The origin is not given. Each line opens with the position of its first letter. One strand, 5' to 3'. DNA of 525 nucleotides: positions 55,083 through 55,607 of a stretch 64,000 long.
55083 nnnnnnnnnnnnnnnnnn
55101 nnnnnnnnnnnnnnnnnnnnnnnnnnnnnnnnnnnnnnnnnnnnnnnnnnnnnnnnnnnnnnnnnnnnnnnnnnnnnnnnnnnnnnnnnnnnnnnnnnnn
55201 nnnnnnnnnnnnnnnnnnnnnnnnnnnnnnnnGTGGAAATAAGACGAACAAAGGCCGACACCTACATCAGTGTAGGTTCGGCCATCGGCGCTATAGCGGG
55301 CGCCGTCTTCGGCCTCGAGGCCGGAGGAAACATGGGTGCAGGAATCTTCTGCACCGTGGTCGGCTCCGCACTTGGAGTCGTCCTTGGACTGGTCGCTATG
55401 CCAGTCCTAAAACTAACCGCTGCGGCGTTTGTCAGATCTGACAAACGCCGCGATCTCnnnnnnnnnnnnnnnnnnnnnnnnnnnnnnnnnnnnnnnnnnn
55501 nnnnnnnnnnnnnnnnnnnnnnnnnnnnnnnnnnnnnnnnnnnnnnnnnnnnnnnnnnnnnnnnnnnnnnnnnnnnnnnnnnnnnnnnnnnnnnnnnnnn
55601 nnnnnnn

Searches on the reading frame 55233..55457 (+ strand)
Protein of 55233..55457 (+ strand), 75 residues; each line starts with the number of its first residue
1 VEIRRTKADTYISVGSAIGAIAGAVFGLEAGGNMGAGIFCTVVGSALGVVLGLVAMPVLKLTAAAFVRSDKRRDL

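Call 110: search_protein_families(library=pfam, proteins=[window:55233-55457:+], max_evalue=1)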
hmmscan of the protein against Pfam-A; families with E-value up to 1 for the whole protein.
window:55233-55457:+ (75 aa): 8 families
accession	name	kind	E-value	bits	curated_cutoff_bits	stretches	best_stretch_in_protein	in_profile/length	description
PF04306.18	DUF456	-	0.0058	17.3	29.4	2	31-70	62-100/139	Protein of unknown function (DUF456)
PF19733.4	DUF6223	-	0.01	16.6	27.4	1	14-65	44-93/98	Family of unknown function (DUF6223)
PF21724.2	DUF6861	-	0.012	15.5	28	1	11-63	42-92/194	Family of unknown function (DUF6861)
PF05433.20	Rick_17kDa_Anti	-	0.2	12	24.2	1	15-52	2-39/43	Glycine zipper 2TM domain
PF14110.11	DUF4282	-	0.35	11.9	27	1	17-68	18-65/86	Domain of unknown function (DUF4282)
PF13436.11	Gly-zipper_OmpA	-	0.35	11.2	27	1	14-54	6-42/44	Glycine-zipper domain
PF11980.13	DUF3481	-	0.45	10.8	28.5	0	41-60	19-39/82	C-terminal domain of neuropilin glycoprotein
PF13441.11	Gly-zipper_YMGG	-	0.62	10.3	28.9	0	15-54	6-41/45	YMGG-like Gly-zipper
